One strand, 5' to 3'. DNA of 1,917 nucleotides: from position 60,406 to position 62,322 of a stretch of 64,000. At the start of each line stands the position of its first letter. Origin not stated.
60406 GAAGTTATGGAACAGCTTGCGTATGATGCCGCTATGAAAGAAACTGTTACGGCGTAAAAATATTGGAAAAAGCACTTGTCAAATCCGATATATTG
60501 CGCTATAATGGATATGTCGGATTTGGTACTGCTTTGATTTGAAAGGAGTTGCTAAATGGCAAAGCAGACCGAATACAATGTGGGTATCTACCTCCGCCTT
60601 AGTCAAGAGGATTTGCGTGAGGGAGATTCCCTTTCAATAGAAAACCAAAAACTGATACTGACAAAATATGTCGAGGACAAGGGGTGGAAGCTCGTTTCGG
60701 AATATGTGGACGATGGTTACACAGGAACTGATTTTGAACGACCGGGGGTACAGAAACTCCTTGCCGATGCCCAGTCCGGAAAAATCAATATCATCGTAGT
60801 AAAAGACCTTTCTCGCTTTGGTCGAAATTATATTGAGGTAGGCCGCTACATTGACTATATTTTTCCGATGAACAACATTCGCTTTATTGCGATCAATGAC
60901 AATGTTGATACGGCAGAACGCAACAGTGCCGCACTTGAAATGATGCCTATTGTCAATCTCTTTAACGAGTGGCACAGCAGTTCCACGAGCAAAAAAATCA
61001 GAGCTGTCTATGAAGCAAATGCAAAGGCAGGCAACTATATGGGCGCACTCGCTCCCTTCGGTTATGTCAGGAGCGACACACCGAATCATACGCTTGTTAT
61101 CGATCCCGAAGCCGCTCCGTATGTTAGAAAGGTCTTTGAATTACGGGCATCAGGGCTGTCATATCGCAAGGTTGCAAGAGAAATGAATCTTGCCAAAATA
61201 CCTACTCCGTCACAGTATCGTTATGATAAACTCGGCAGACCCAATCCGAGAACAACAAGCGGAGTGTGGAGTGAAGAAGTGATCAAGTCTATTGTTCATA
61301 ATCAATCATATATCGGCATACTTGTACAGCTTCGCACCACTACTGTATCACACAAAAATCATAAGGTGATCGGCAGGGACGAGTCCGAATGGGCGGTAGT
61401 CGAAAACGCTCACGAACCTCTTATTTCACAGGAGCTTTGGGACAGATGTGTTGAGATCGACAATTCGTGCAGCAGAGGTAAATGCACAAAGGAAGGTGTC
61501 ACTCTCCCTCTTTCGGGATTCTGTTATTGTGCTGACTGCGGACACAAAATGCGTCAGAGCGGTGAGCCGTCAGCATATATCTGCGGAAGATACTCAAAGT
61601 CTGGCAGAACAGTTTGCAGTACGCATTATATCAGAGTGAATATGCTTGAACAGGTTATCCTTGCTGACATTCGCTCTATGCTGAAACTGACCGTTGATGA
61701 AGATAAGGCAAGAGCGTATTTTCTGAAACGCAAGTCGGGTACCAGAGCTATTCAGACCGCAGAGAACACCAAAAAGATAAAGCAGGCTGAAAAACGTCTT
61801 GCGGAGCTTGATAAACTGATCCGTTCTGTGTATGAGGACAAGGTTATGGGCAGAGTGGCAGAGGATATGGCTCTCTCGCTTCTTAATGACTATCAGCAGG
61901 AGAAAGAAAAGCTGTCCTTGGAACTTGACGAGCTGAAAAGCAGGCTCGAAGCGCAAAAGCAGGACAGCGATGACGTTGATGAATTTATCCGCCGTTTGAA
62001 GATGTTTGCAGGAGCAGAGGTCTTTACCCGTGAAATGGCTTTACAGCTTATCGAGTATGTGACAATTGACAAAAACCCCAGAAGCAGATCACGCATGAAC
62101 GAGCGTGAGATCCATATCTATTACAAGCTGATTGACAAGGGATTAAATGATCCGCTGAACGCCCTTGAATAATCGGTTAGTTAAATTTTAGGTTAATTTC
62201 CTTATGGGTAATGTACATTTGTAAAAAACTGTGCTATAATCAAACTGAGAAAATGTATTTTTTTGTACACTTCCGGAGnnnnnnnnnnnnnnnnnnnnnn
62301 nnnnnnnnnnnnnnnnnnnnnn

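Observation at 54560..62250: Approximately 7.7-kb low-GC island with serine recombinase, MobC-like and TnpW-like genes but no relaxase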

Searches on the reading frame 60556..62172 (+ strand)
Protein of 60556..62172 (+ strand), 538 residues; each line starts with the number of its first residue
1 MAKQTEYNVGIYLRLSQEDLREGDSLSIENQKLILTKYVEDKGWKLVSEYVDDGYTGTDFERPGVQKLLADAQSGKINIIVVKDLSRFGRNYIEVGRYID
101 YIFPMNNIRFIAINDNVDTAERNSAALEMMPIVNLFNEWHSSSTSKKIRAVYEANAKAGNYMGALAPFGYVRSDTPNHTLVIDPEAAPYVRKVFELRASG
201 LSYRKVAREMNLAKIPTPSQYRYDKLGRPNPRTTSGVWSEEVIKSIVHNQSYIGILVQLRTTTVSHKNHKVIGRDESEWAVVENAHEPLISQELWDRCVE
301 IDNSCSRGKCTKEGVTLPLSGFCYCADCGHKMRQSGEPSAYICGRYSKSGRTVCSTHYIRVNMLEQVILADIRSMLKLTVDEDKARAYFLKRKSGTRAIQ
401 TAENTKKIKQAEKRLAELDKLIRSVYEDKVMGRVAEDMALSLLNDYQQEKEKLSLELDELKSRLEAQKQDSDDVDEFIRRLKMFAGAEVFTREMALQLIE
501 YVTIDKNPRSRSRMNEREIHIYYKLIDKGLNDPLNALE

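Call 3: search_protein_families(library=pfam, proteins=[window:60556-62172:+], max_evalue=0.01)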
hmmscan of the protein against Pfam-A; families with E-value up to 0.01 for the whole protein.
window:60556-62172:+ (538 aa): 4 families
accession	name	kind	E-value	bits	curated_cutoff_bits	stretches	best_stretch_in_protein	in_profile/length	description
PF00239.26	Resolvase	-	1.8e-26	93.4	23.3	1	11-160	3-144/145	Resolvase, N terminal domain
PF07508.19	Recombinase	-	1.3e-21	77.2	21.1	1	184-298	1-95/102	Recombinase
PF13408.12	Zn_ribbon_recom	-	3.1e-12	47.1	25.3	1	318-373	1-58/58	Recombinase zinc beta ribbon domain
PF14287.11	DUF4368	-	9.2e-08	32.6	25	1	464-527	2-64/67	Domain of unknown function (DUF4368)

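Call 7: search_protein_families(library=ncbifam, proteins=[window:60556-62172:+], max_evalue=0.01)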
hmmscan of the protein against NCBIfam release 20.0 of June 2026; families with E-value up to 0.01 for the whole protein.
window:60556-62172:+ (538 aa): 7 families
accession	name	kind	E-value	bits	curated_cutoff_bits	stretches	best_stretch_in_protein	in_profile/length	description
NF047343.1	SCCmet_CcrB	equivalog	5.5e-38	130.9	900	1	3-491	3-475/542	cassette chromosome recombinase CcrB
NF041201.1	recomb_XisF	equivalog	7.3e-24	84.5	375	1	56-455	40-423/465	fdxN element excision recombinase XisF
NF047347.1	SCCmet_CcrC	equivalog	1.8e-19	69.7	900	1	8-477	4-465/558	cassette chromosome recombinase CcrC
NF047344.1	SCCmet_CcrA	equivalog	3.3e-15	56.1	700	1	26-211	16-195/442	cassette chromosome recombinase CcrA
NF049883.1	resolv_YneB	equivalog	3.4e-08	33.2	175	1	11-150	4-137/211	YneB family resolvase-like protein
NF033518.0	transpos_IS607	equivalog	7.4e-08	32.1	110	1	5-134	52-172/187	IS607 family transposase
NF009949.0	PRK13413.1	equivalog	0.00085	19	272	1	24-116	11-100/203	master DNA invertase Mpi family serine-type recombinase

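Call 8: find_encoding_contigs(protein=window:60556-62172:+, flank=10000, max_places=10)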
Protein window:60556-62172:+ (538 aa): 15 contigs read that carry it; 10 places shown.
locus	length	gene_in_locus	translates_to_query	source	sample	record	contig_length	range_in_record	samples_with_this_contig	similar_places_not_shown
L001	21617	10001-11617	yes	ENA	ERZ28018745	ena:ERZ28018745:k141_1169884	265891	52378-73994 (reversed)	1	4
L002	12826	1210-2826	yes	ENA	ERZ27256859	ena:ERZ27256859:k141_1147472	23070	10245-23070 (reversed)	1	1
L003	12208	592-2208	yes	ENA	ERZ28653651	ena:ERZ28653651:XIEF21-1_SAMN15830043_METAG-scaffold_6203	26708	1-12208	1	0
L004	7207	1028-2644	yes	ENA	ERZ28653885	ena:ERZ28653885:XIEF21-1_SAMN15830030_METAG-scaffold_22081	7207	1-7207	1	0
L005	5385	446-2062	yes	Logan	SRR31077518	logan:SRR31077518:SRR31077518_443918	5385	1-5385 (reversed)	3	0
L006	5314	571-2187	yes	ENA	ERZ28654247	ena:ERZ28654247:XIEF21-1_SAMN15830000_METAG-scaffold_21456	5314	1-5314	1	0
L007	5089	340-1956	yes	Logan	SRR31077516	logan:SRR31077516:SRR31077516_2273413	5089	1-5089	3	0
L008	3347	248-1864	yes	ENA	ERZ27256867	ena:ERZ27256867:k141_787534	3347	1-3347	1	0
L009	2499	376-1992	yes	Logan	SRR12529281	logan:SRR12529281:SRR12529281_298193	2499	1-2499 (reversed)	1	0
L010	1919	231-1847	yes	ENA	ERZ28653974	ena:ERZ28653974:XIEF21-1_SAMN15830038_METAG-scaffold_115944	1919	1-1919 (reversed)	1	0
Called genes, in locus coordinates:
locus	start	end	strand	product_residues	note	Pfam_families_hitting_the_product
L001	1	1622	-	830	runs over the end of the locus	PF09586:YfhO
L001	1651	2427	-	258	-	PF02585:PIG-L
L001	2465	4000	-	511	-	PF01087:GalP_UDP_transf, PF02744:GalP_UDP_tr_C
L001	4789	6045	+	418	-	PF04542:Sigma70_r2, PF04545:Sigma70_r4, PF08281:Sigma70_r4_2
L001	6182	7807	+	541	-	PF04542:Sigma70_r2, PF08281:Sigma70_r4_2, PF04545:Sigma70_r4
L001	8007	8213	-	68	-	-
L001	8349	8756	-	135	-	PF19514:MobC_2 (weak), PF21983:NikA-like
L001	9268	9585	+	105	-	-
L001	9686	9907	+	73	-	-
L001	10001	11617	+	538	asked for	PF00239:Resolvase, PF07508:Recombinase, PF13408:Zn_ribbon_recom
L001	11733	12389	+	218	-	-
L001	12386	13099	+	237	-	PF01863:YgjP-like, PF08325:WLM (weak)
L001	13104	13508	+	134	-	PF11578:DUF3237 (faint)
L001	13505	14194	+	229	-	PF00300:His_Phos_1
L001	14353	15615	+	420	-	PF00330:Aconitase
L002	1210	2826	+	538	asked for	PF00239:Resolvase, PF07508:Recombinase, PF13408:Zn_ribbon_recom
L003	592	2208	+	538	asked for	PF00239:Resolvase, PF07508:Recombinase, PF13408:Zn_ribbon_recom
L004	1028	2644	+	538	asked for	PF00239:Resolvase, PF07508:Recombinase, PF13408:Zn_ribbon_recom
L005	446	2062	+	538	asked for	PF00239:Resolvase, PF07508:Recombinase, PF13408:Zn_ribbon_recom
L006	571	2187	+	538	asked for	PF00239:Resolvase, PF07508:Recombinase, PF13408:Zn_ribbon_recom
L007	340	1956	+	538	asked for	PF00239:Resolvase, PF07508:Recombinase, PF13408:Zn_ribbon_recom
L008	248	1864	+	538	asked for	PF00239:Resolvase, PF07508:Recombinase, PF13408:Zn_ribbon_recom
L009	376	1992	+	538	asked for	PF00239:Resolvase, PF07508:Recombinase, PF13408:Zn_ribbon_recom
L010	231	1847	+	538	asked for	PF00239:Resolvase, PF07508:Recombinase, PF13408:Zn_ribbon_recom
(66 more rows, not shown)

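Call 12: search_protein_families(library=phrogs, proteins=[window:60556-62172:+], max_evalue=0.01)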
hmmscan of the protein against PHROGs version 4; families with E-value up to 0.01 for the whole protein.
window:60556-62172:+ (538 aa): 3 families
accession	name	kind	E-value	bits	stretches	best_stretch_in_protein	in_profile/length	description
phrog_95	-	integration and excision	4.7e-99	333.7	1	3-524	84-574/651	integrase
phrog_125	-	DNA, RNA and nucleotide metabolism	7e-30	105.4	1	5-300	18-246/254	DNA invertase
phrog_6620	-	integration and excision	8.1e-09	36.3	1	4-147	53-186/201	transposase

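Call 13: search_protein_families(library=padloc, proteins=[window:60556-62172:+], max_evalue=0.01)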
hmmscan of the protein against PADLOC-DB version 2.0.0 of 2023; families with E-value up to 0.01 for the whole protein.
window:60556-62172:+ (538 aa): 0 families

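Call 14: find_homologous_proteins(query=window:60556-62172:+, max_evalue=1e-20)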
Query window:60556-62172:+ (538 aa): 7825 proteins with E <= 1e-20 among 8000 candidates; the best 120 are listed.
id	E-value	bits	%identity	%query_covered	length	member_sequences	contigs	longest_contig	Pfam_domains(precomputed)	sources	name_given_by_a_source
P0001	0.0e+0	1204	99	100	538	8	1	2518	PF07508.20,PF00239.27,PF13408.13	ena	-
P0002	1.1e-265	900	76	98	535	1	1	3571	PF07508.20,PF00239.27,PF14287.12,PF13408.13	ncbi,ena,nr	ncbi:MAG: recombinase family protein [Ruminococcus sp.]|nr:recombinase family protein [Ruminococcus 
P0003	7.0e-258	874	72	100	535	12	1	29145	PF07508.20,PF00239.27,PF14287.12,PF13408.13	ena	-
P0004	2.1e-248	843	70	99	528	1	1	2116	PF07508.20,PF00239.27,PF14287.12,PF13408.13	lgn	-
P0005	8.3e-239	811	65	99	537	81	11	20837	PF07508.20,PF00239.27,PF14287.12,PF13408.13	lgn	-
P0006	1.4e-210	718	58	100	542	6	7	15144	PF07508.20,PF00239.27,PF14287.12,PF13408.13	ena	-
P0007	8.7e-210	716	60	99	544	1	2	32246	PF07508.20,PF00239.27,PF14287.12,PF13408.13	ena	-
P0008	7.4e-209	713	60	99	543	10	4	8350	PF07508.20,PF00239.27,PF14287.12,PF13408.13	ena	-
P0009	8.3e-209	712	58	100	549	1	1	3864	PF07508.20,PF00239.27,PF14287.12,PF13408.13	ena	-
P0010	1.2e-205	702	59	98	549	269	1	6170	PF07508.20,PF00239.27,PF14287.12,PF13408.13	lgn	-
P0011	9.0e-205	699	56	100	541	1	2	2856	PF07508.20,PF00239.27,PF14287.12,PF13408.13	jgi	jgi:DNA invertase Pin-like site-specific DNA recombinase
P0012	1.8e-204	698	58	99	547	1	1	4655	PF07508.20,PF00239.27,PF14287.12,PF13408.13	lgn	-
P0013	3.3e-204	697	55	100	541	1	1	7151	PF07508.20,PF00239.27,PF14287.12,PF13408.13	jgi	jgi:DNA invertase Pin-like site-specific DNA recombinase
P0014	5.2e-204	697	55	100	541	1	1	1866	PF07508.20,PF00239.27,PF14287.12,PF13408.13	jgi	jgi:DNA invertase Pin-like site-specific DNA recombinase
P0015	7.6e-204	696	58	99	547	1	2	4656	PF07508.20,PF00239.27,PF14287.12,PF13408.13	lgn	-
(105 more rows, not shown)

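Call 15: search_solved_structures(query=window:60556-62172:+, max_evalue=0.001)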
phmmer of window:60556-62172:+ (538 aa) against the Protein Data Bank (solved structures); distinct sequences matched with E-value up to 0.001: 11.
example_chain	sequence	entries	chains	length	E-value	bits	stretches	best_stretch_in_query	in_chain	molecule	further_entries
2mhc_A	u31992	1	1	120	3.5e-29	104.9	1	7-119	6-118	TnpX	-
3bvp_A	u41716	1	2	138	6.9e-17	64.3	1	8-136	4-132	TP901-1 Integrase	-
9dxd_A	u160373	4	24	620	2.1e-15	59.4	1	11-467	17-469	Resolvase homolog YokA,SPbeta prophage-derived uncharacterized protein YotN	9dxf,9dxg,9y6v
9dxh_A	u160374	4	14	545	2.8e-15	59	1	11-467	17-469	Resolvase homolog YokA | Site-specific recombinase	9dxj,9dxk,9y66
3g13_A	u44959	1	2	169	4.3e-08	35.3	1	9-124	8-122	Putative conjugative transposon recombinase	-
3guv_A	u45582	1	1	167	5.8e-06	28.3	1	8-122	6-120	Site-specific recombinase, resolvase family protein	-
4bqq_A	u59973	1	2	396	2e-05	26.5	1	57-171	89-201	INTEGRASE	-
9ibl_B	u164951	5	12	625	2.5e-05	26.2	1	57-171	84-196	Integrase | PhiC31 integrase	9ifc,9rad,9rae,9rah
9u2s_A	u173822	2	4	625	2.5e-05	26.2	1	57-171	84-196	Integrase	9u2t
9teh_A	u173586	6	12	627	2.5e-05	26.2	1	57-171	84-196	Integrase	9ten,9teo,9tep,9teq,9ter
9iu2_A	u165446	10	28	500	0.00071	21.4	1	39-256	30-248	Integrase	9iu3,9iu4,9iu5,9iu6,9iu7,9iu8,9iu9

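Call 16: find_encoding_contigs(protein=P0003, flank=10000, max_places=4)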
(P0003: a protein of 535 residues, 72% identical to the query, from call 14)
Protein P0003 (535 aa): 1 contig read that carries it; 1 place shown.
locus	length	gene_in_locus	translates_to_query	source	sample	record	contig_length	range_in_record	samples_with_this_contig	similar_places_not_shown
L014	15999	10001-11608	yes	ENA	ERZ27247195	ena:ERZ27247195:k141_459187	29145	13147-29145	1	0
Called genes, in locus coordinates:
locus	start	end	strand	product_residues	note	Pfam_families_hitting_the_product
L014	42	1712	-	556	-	PF03321:GH3, PF23571:GH3_M, PF23572:GH3_C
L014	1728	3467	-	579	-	PF01554:MatE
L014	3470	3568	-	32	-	-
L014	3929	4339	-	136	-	-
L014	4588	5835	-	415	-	PF04970:LRAT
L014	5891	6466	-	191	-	-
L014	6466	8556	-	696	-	-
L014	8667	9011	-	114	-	PF19514:MobC_2, PF21983:NikA-like, PF05713:MobC (weak)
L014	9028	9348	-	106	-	-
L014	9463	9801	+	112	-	-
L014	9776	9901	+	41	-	-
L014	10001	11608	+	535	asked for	PF00239:Resolvase, PF07508:Recombinase, PF13408:Zn_ribbon_recom, PF14287:DUF4368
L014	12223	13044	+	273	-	PF02110:HK, PF01256:Carb_kinase (weak)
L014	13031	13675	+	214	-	PF02581:TMP-TENI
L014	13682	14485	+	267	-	PF08543:Phos_pyr_kin, PF00294:PfkB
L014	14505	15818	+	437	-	PF01964:ThiC_Rad_SAM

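Call 17: find_encoding_contigs(protein=P0005, flank=10000, max_places=4)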
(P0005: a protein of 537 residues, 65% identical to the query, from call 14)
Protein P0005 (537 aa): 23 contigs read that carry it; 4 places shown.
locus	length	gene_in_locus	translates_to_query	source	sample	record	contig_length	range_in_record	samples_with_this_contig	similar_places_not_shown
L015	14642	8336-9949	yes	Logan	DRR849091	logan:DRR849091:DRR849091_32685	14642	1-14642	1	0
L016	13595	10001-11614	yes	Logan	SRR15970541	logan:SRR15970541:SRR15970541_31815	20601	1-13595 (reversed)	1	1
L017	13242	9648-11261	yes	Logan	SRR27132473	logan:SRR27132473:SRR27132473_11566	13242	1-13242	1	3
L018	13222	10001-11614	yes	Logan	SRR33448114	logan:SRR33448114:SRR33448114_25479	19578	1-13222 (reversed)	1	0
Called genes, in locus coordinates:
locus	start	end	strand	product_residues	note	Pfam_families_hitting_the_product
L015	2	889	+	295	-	?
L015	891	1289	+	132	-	-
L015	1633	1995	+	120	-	PF21983:NikA-like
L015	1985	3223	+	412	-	PF03432:Relaxase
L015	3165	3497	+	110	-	-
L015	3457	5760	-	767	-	PF13191:AAA_16 (weak), PF20703:nSTAND1 (faint), PF13401:AAA_22 (faint)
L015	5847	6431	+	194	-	PF01807:Zn_ribbon_DnaG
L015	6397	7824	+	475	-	PF19263:DUF5906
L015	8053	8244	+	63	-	-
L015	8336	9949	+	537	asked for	PF00239:Resolvase, PF07508:Recombinase, PF13408:Zn_ribbon_recom, PF14287:DUF4368 (faint)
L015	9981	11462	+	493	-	PF00239:Resolvase, PF07508:Recombinase, PF13408:Zn_ribbon_recom, PF14287:DUF4368 (weak)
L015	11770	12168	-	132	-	-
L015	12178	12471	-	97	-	-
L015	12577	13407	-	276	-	PF23822:DUF7192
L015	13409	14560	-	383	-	PF00004:AAA (faint), PF07728:AAA_5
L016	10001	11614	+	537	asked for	PF00239:Resolvase, PF07508:Recombinase, PF13408:Zn_ribbon_recom, PF14287:DUF4368 (faint)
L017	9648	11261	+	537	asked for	PF00239:Resolvase, PF07508:Recombinase, PF13408:Zn_ribbon_recom, PF14287:DUF4368 (faint)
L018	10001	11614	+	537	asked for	PF00239:Resolvase, PF07508:Recombinase, PF13408:Zn_ribbon_recom, PF14287:DUF4368 (faint)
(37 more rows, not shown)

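Call 18: find_encoding_contigs(protein=P0007, flank=10000, max_places=3)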
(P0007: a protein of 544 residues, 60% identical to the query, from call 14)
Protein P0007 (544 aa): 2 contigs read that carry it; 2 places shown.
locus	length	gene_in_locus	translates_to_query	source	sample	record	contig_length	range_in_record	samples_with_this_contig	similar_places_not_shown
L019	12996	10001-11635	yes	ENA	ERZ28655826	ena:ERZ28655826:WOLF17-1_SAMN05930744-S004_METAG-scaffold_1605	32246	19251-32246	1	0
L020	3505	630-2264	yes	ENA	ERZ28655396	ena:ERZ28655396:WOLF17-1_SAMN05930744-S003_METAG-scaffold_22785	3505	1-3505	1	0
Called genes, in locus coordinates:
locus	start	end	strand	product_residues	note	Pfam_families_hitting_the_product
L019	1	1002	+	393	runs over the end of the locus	PF01808:AICARFT_IMPCHas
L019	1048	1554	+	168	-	-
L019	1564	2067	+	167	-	-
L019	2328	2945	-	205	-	-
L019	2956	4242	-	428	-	PF02844:GARS_N, PF01071:GARS_A, PF02786:CPSase_L_D2 (weak), PF02843:GARS_C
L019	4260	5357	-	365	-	-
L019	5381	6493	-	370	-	-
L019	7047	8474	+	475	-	PF03448:MgtE_N, PF00571:CBS, PF01769:MgtE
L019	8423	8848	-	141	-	-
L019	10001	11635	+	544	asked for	PF00239:Resolvase, PF07508:Recombinase, PF13408:Zn_ribbon_recom, PF14287:DUF4368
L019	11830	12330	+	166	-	PF02699:YajC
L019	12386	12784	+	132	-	PF12670:DUF3792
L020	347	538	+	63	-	-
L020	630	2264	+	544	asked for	PF00239:Resolvase, PF07508:Recombinase, PF13408:Zn_ribbon_recom, PF14287:DUF4368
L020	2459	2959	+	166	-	PF02699:YajC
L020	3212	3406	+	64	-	-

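Call 19: find_related_loci(query=window:60556-62172:+, collection=genome_contigs, flank=10000)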
Query window:60556-62172:+ (538 aa) in genome_contigs; peptide patterns used: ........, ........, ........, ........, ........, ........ (x = any residue, [..] = any of these).
151 stretches matched a pattern; 50 encode a relative of the query (tblastn E <= 1e-3); 50 distinct loci.
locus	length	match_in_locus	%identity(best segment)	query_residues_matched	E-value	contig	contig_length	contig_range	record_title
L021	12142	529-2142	99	1-538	0e+0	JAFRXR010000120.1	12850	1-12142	MAG: Ruminococcus sp. isolate RGIG2892 Goat_Omasum.Co__c1429475, whole genome shotgun sequence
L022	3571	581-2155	76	1-527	0e+0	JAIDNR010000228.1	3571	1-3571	MAG: Ruminococcus sp. isolate SC0345_S12_1 SC0345_S12_1_contig_228, whole genome shotgun sequence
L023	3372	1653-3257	72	1-538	0e+0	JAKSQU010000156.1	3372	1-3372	MAG: Ruminococcus sp. isolate Horse_feces237 MAG237_156, whole genome shotgun sequence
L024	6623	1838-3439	66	1-535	0e+0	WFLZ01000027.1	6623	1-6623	MAG: Clostridia bacterium isolate MAG226 MERGED_299235, whole genome shotgun sequence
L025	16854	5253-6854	65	1-535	0e+0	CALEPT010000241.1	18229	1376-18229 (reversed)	MAG TPA_asm: uncultured Ruminococcus sp. isolate ERR1278072_bin.68_CONCOCT_v1.1_MAG genome assembly, contig: ERZ842375.1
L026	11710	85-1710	60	1-529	0e+0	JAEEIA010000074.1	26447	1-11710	MAG: Oscillospiraceae bacterium isolate Tb.RUG.135 k141_9573767_flag=1_multi=23.0005_len=26447, whole genome shotgun seq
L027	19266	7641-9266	59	1-529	0e+0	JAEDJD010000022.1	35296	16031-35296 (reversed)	MAG: Oscillospiraceae bacterium isolate MAG179 NODE_817_length_35296_cov_22.884084, whole genome shotgun sequence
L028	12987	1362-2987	60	1-529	0e+0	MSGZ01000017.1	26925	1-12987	MAG: Ruminococcus sp. Phil11 707_L1_merged_contig_2654, whole genome shotgun sequence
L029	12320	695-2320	60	1-529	0e+0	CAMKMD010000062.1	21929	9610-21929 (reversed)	MAG: uncultured Ruminococcus sp. isolate SRR12081302_bin.91_metaWRAP_v1.3_MAG genome assembly, contig: ERZ12289775.3847,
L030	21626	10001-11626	59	1-529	0e+0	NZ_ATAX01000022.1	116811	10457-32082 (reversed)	Ruminococcus flavefaciens 007c Rf007c_contig00749, whole genome shotgun sequence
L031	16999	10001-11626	59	1-529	0e+0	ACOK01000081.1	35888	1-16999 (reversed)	Ruminococcus flavefaciens FD-1 Contig85, whole genome shotgun sequence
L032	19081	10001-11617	53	1-537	0e+0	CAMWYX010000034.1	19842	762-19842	MAG TPA_asm: uncultured Ruminococcus sp. isolate SRR14411291_bin.2_metawrap_v1.3_MAG genome assembly, contig: NODE.42_le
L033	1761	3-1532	58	33-529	0e+0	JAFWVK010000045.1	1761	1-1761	MAG: Oscillospiraceae bacterium isolate RGIG6106 Sheep_Omasum.Co__c1220697, whole genome shotgun sequence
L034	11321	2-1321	62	95-535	0e+0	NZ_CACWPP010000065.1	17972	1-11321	MAG: uncultured Ruminococcus sp. isolate RUG10798, whole genome shotgun sequence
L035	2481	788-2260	57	52-529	0e+0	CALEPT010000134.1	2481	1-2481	MAG TPA_asm: uncultured Ruminococcus sp. isolate ERR1278072_bin.68_CONCOCT_v1.1_MAG genome assembly, contig: ERZ842375.5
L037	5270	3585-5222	51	1-538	0e+0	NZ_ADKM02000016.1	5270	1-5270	Ruminococcus albus 8 contig00048, whole genome shotgun sequence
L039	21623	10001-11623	50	8-533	5e-175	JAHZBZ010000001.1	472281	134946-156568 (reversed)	MAG: Bacillota bacterium isolate HRGM_Genome_2163 HRGM_Genome_2163_1, whole genome shotgun sequence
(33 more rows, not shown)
